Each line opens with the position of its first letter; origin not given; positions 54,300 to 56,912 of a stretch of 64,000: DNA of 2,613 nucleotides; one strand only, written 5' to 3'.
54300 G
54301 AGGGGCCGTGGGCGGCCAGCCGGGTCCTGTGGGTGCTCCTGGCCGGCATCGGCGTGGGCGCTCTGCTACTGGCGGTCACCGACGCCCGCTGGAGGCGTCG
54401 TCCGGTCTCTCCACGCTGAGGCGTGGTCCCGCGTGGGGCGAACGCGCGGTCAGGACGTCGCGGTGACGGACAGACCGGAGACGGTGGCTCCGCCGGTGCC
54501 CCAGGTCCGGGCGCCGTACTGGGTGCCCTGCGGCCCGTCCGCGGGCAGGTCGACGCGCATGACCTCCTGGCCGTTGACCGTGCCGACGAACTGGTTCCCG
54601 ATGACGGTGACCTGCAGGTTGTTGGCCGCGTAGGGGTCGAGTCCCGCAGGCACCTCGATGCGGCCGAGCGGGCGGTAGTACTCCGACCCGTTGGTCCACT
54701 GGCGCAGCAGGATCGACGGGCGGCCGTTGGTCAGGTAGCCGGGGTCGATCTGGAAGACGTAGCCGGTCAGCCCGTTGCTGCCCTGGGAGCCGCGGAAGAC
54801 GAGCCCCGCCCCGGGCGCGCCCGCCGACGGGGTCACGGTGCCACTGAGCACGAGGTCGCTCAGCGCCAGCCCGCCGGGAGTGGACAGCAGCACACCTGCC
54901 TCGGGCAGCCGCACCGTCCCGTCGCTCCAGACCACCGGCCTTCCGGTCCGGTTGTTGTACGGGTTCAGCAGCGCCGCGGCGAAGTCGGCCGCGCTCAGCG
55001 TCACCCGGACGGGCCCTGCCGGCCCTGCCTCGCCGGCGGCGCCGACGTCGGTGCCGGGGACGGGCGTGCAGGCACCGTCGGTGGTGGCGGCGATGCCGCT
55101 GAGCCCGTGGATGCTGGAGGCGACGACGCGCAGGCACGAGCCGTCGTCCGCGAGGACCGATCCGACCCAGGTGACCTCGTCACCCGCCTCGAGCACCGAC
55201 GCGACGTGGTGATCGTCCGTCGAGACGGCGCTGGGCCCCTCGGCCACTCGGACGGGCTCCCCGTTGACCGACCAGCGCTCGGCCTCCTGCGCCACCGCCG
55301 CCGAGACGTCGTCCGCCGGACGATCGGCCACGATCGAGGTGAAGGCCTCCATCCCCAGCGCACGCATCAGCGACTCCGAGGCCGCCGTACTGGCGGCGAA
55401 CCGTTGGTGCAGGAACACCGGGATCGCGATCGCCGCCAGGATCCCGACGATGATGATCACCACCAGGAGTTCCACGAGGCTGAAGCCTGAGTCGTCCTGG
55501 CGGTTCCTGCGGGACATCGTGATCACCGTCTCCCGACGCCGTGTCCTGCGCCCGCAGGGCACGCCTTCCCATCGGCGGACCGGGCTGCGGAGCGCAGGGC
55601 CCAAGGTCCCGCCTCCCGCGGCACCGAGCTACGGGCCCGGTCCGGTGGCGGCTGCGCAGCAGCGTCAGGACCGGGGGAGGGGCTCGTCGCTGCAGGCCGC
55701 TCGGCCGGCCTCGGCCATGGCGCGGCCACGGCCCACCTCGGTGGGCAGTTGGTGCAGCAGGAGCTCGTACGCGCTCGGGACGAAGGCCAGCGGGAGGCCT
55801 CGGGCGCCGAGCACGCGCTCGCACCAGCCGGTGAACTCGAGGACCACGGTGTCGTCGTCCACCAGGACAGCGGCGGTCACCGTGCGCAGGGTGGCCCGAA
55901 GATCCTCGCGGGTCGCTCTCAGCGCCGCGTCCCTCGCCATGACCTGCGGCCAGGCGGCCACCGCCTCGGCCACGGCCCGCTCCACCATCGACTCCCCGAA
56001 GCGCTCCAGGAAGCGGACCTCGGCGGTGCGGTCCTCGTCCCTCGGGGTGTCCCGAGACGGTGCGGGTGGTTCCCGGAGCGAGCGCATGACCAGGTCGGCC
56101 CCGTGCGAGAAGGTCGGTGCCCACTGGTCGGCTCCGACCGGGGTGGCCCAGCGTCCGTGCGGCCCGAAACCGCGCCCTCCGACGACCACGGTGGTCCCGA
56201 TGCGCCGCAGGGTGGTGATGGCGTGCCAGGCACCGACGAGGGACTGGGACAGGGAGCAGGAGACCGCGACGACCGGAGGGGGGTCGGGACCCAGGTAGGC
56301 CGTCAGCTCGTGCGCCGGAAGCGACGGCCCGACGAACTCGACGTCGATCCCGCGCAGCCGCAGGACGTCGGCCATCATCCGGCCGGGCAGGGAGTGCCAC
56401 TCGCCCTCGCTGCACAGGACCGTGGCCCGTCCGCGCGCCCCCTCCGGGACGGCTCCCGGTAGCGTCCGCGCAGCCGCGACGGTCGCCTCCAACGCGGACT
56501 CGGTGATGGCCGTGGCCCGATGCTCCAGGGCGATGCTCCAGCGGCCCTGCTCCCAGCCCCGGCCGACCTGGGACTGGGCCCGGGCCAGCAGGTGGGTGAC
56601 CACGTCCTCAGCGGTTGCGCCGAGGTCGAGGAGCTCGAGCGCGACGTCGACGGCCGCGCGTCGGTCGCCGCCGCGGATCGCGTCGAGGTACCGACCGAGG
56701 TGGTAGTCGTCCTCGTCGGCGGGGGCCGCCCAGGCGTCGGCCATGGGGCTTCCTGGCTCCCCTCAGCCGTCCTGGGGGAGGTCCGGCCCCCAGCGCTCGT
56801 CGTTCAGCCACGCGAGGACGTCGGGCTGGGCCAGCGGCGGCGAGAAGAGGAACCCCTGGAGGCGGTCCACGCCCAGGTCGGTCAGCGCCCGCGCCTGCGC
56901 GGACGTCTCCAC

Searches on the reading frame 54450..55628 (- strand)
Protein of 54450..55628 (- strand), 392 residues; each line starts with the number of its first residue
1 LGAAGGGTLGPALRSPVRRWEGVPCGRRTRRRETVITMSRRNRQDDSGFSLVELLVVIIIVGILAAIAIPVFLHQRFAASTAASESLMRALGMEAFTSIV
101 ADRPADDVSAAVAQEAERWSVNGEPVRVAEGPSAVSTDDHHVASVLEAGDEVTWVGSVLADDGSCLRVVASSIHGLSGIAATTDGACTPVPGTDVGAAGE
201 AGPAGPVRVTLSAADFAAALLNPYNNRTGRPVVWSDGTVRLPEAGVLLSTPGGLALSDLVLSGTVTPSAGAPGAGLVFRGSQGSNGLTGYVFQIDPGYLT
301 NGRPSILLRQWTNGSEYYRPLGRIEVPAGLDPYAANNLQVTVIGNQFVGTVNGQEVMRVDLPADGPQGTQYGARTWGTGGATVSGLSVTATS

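Call 71: search_protein_families(library=pfam, proteins=[window:54450-55628:-], max_evalue=0.001)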
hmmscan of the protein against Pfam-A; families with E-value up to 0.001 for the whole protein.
window:54450-55628:- (392 aa): 1 family
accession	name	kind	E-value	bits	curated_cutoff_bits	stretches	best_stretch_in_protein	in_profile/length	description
PF07963.17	N_methyl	-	7.8e-08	32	21.2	1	46-69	4-27/27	Prokaryotic N-terminal methylation motif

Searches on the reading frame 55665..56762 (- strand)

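Call 71: search_protein_families(library=pfam, proteins=[window:55665-56762:-], max_evalue=0.001)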
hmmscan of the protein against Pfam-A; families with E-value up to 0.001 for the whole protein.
window:55665-56762:- (365 aa): 2 families
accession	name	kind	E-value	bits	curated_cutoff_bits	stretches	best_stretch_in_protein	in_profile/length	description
PF02607.22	B12-binding_2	-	1.3e-12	48.2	23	1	24-93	4-72/74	B12 binding domain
PF02310.24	B12-binding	-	1.3e-10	41.6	32.1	1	112-210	2-104/121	B12 binding domain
